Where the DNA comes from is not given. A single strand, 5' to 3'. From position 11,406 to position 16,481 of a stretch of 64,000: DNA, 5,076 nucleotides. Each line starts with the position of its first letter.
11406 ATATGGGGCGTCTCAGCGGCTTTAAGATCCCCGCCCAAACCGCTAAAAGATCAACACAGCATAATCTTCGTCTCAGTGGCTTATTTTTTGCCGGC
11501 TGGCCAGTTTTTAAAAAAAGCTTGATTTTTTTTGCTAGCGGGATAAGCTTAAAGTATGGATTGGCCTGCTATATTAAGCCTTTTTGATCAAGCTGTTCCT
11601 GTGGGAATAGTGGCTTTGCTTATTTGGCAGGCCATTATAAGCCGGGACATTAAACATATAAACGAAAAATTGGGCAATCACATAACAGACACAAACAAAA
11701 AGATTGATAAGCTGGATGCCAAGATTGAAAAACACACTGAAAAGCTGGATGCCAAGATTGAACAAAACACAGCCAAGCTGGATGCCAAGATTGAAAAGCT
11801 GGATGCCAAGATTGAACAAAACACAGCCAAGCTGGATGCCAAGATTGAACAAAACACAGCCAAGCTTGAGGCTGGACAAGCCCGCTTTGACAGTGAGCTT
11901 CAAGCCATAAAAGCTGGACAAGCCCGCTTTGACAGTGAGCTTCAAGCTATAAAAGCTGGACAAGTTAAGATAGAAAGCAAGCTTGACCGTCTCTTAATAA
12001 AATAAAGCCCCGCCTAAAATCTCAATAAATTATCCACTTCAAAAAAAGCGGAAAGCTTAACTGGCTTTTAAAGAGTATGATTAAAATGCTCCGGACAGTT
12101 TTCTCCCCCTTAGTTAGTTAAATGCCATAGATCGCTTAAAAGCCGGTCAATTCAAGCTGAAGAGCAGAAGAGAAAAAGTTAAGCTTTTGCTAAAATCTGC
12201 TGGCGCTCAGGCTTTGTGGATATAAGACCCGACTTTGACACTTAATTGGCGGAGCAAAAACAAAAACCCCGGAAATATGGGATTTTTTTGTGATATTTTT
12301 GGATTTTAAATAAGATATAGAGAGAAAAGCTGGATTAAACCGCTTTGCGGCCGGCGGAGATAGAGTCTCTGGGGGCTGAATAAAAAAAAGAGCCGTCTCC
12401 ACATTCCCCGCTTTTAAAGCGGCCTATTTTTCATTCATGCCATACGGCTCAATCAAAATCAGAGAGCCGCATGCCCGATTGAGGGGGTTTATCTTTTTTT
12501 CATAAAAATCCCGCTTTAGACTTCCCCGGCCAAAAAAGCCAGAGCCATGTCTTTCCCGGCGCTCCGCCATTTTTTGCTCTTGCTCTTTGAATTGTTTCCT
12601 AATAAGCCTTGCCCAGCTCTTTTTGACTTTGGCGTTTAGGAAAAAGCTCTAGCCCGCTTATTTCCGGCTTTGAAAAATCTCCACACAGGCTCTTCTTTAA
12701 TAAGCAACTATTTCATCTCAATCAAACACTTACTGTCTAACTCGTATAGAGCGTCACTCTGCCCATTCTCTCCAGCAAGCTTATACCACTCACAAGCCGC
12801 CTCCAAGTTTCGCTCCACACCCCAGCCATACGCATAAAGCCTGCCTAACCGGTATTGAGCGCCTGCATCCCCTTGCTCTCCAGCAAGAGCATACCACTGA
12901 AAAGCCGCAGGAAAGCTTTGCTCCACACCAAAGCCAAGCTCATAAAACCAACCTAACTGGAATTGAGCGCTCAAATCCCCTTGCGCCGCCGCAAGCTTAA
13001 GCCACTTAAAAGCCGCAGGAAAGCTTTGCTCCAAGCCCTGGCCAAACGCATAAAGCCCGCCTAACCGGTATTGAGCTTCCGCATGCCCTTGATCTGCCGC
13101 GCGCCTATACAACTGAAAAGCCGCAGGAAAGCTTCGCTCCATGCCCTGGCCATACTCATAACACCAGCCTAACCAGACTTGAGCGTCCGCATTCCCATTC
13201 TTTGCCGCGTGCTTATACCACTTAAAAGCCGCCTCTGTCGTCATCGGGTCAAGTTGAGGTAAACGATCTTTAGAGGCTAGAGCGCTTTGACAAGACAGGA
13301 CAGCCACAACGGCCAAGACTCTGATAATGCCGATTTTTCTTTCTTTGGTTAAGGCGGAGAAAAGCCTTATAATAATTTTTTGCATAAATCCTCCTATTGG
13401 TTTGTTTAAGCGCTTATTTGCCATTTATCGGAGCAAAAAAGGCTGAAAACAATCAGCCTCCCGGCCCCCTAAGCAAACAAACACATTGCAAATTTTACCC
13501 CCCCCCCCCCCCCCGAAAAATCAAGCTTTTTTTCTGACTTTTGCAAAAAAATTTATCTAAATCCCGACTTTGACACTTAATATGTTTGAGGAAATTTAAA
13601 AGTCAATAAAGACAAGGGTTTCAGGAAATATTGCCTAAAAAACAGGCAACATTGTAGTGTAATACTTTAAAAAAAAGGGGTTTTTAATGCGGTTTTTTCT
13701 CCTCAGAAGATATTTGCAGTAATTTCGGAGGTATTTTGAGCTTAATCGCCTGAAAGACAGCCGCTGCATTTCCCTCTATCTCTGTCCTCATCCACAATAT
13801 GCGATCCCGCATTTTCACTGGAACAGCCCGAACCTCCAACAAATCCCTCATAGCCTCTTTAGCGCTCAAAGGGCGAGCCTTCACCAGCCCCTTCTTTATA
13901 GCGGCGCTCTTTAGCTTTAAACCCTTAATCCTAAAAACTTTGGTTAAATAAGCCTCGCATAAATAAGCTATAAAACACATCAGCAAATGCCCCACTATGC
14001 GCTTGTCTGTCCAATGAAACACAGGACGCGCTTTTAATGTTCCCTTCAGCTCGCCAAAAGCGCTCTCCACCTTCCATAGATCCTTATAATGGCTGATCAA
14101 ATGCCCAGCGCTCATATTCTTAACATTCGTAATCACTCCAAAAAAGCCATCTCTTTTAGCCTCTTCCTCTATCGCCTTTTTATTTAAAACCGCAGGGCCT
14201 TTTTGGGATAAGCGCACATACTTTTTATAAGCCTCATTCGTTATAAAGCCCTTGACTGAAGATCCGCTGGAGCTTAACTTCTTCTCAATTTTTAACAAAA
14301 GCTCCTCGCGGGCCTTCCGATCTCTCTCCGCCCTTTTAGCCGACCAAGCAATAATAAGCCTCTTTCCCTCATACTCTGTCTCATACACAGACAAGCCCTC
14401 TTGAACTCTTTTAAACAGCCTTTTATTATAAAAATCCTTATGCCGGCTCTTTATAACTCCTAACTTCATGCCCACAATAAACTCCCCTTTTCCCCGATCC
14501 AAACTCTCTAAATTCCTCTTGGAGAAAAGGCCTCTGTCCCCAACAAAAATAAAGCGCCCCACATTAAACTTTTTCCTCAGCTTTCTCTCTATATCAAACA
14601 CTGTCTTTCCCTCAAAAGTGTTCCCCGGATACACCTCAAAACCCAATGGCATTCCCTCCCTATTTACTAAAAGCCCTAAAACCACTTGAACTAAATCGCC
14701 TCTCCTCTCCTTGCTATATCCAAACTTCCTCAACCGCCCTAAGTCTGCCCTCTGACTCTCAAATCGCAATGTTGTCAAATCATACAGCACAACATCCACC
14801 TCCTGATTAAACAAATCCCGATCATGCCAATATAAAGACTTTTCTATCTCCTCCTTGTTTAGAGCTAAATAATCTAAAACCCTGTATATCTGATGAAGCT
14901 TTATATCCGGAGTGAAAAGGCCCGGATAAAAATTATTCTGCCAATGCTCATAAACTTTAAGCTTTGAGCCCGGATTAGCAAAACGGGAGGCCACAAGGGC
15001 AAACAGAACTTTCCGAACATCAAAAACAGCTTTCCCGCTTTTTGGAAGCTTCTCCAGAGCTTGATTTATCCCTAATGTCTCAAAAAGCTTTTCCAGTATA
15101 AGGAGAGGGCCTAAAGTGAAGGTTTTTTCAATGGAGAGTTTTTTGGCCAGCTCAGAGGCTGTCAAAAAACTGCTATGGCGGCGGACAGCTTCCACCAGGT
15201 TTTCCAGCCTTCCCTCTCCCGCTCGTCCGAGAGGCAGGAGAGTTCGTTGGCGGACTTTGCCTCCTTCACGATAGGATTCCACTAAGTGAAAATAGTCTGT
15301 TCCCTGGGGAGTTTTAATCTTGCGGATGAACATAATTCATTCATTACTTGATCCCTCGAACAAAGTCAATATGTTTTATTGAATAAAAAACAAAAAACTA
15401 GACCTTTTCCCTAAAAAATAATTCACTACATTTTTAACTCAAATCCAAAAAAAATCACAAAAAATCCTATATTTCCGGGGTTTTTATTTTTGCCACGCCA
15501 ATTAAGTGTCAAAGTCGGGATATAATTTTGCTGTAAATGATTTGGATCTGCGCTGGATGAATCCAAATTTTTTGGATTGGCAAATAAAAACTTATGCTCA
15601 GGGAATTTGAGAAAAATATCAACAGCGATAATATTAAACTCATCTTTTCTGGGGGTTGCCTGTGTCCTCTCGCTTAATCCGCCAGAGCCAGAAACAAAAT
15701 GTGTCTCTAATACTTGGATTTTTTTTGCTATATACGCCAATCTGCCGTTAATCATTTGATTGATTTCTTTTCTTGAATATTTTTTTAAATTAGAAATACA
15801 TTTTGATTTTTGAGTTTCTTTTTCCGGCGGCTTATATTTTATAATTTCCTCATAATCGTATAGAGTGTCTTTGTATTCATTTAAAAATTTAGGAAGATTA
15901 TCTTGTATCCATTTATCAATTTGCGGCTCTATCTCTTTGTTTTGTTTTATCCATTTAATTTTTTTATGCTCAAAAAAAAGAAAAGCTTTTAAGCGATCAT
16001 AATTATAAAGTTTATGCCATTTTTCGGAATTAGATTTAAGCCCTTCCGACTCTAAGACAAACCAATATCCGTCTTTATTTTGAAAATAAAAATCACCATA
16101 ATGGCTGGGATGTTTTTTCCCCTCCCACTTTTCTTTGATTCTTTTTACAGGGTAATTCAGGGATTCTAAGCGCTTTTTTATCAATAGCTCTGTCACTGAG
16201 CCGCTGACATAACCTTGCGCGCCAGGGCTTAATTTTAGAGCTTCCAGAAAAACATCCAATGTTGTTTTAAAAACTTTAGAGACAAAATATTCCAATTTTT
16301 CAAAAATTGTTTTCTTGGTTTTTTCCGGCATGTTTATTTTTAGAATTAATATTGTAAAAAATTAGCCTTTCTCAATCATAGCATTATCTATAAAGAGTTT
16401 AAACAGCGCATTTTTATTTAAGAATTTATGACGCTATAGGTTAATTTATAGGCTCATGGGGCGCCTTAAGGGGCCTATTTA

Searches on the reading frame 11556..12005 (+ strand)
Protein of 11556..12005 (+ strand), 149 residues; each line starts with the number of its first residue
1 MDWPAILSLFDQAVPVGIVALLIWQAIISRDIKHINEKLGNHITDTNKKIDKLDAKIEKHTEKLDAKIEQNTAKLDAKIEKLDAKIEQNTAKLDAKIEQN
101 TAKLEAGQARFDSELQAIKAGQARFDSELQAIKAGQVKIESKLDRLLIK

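Call 35: search_protein_families(library=pfam, proteins=[window:11556-12005:+], max_evalue=0.01)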
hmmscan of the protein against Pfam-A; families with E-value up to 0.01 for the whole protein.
window:11556-12005:+ (149 aa): 15 families
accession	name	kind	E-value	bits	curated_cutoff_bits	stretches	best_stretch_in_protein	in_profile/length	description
PF01442.23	Apolipoprotein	-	1e-05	25.8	90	1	37-120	18-95/190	Apolipoprotein A1/A4/E domain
PF07889.17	DUF1664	-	4.8e-05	23.8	34.6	1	43-136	32-124/124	Protein of unknown function (DUF1664)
PF16326.10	ABC_tran_CTD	-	0.00046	20.8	32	0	31-70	23-63/69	ABC transporter C-terminal domain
PF05823.17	Gp-FAR-1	-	0.00062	20.7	29.2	1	27-123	17-112/149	Nematode fatty acid retinoid binding protein (Gp-FAR-1)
PF14362.11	DUF4407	-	0.00089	19.1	31.3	1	36-136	129-232/297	Domain of unknown function (DUF4407)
PF06705.16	SF-assemblin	-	0.0015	18.4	30.6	1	30-132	99-201/247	SF-assemblin/beta giardin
PF13166.12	AAA_13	-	0.0018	17.5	36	1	37-118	286-367/713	AAA domain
PF04513.17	Baculo_PEP_C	-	0.0028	18.1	38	0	34-99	31-96/140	Baculovirus polyhedron envelope protein, PEP, C terminus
PF08287.16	DASH_Spc19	-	0.0037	17.6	26.3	0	51-146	55-155/155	Spc19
PF02601.20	Exonuc_VII_L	-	0.0045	16.9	35.9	1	33-130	154-249/315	Exonuclease VII, large subunit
PF10241.14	KxDL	-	0.0048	17.6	27.2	0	20-89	13-81/86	Uncharacterized conserved protein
PF08702.15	Fib_alpha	-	0.0063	17.2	29.9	1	31-119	32-119/143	Fibrinogen alpha/beta chain family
PF07352.17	Phage_Mu_Gam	-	0.0083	16.5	28.3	0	30-75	9-54/149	Bacteriophage Mu Gam like protein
PF07902.16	Gp58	-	0.0092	14.8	34.5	0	28-127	122-219/594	gp58-like protein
PF15905.10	HMMR_N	-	0.0099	15.8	30.1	0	33-134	214-315/330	Hyaluronan mediated motility receptor N-terminal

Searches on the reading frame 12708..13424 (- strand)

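Call 8: search_protein_families(library=pfam, proteins=[window:12708-13424:-], max_evalue=0.01)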
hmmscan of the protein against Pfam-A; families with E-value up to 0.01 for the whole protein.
window:12708-13424:- (238 aa): 2 families
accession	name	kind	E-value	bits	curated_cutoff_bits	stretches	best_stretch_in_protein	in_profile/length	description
PF08238.18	Sel1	-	2.8e-38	129.4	30.7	4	79-114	1-36/36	Sel1 repeat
PF23310.1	TPR_27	-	0.00072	19.6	27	0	97-128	43-74/110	Plant tetratrico peptide repeats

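Call 50: search_protein_families(library=ncbifam, proteins=[window:12708-13385:-], max_evalue=0.01)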
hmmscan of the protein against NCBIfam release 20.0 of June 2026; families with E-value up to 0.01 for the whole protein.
window:12708-13385:- (225 aa): 4 families
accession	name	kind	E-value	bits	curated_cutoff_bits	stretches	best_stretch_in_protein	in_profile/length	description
NF033786.1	phenyl_MerG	equivalog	3e-26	92.7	350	3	46-141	46-148/217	phenylmercury resistance protein MerG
NF038194.1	AlgK_TPR_lipo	equivalog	3.2e-07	29.4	700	1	95-210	293-405/448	alginate biosynthesis TPR repeat lipoprotein AlgK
NF045484.1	TransRegExoR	equivalog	8.4e-07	28.5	450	1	89-146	62-119/267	exopolysaccharide production regulator ExoR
NF047621.1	FlgprotMotXVib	equivalog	1.3e-06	28.1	330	1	83-164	89-170/211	flagellar protein MotX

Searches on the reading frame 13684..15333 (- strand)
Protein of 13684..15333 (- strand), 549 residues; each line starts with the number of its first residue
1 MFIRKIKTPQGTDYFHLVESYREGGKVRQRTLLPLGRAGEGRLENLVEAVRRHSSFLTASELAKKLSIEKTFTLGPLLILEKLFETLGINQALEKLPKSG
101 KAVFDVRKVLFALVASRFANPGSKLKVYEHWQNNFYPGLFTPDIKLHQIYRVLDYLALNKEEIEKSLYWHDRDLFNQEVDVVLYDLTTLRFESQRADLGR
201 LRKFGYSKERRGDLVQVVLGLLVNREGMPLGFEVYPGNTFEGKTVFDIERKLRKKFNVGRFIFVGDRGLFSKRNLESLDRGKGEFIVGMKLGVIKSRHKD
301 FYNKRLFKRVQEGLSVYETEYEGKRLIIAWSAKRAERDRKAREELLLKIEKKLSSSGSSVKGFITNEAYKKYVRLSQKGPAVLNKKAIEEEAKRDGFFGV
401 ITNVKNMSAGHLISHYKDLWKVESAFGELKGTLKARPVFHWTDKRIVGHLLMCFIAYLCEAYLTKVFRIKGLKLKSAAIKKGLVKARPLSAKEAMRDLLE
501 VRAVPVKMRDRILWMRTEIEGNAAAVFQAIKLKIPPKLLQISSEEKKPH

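Call 8: search_protein_families(library=pfam, proteins=[window:13684-15333:-], max_evalue=0.01)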
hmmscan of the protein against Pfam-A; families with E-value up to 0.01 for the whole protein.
window:13684-15333:- (549 aa): 1 family
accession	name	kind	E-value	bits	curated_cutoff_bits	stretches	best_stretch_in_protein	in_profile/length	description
PF01609.27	DDE_Tnp_1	-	2.2e-09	37.8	23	1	181-458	6-199/200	Transposase DDE domain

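Call 50: search_protein_families(library=ncbifam, proteins=[window:13684-15333:-], max_evalue=0.01)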
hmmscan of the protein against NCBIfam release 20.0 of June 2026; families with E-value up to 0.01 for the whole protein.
window:13684-15333:- (549 aa): 3 families
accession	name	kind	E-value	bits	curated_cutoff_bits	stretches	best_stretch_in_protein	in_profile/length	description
NF033559.2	transpos_IS1634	equivalog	2.3e-114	383.1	100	1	27-533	1-482/483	IS1634 family transposase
NF033592.1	transpos_IS4_1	equivalog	2.7e-11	43.2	115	1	172-461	99-329/332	IS4 family transposase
NF049999.1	transpos_IS701_3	equivalog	0.00047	19.1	170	1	400-459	297-356/412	IS701 family transposase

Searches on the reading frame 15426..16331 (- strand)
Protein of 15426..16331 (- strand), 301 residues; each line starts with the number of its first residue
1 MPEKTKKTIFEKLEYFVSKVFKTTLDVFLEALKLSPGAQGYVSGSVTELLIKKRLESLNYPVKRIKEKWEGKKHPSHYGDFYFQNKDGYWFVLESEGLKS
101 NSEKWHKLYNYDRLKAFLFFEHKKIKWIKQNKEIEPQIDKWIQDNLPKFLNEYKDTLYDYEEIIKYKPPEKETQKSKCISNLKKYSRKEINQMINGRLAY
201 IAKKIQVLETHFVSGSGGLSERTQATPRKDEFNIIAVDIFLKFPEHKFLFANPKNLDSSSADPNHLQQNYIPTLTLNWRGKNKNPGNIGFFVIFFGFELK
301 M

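Call 35: search_protein_families(library=pfam, proteins=[window:15426-16331:-], max_evalue=0.01)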
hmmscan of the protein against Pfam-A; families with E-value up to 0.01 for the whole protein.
window:15426-16331:- (301 aa): 0 families

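Call 50: search_protein_families(library=ncbifam, proteins=[window:15426-16331:-], max_evalue=0.01)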
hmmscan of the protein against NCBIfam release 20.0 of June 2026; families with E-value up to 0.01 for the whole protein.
window:15426-16331:- (301 aa): 0 families

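Call 68: find_homologous_proteins(query=window:15522-16331:-, max_evalue=0.001)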
Query seq(270 aa) (270 aa): 810 proteins with E <= 0.001 among 1424 candidates; the best 120 are listed.
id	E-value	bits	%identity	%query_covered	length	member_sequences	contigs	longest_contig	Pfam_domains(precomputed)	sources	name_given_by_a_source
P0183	4.3e-177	605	100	100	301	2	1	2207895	-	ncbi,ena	-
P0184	3.8e-162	556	91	100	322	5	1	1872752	-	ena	-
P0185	1.8e-153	528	88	100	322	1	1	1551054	-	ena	-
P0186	2.6e-153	527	87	100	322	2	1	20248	-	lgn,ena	-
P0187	2.7e-152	524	87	100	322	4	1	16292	-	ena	-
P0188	1.1e-150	519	87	100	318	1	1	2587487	-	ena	-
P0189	9.0e-145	499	84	100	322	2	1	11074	-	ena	-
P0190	5.5e-144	497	83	100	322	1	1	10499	-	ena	-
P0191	2.6e-142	491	82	100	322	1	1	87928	-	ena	-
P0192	1.2e-131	456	76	97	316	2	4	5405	-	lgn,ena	-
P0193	8.3e-131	453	76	97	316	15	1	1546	-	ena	-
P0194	3.1e-130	452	75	97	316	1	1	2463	-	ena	-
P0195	4.5e-130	451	75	97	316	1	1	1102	-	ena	-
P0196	4.9e-129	448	75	97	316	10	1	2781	-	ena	-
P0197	6.6e-129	447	75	97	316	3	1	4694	-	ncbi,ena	-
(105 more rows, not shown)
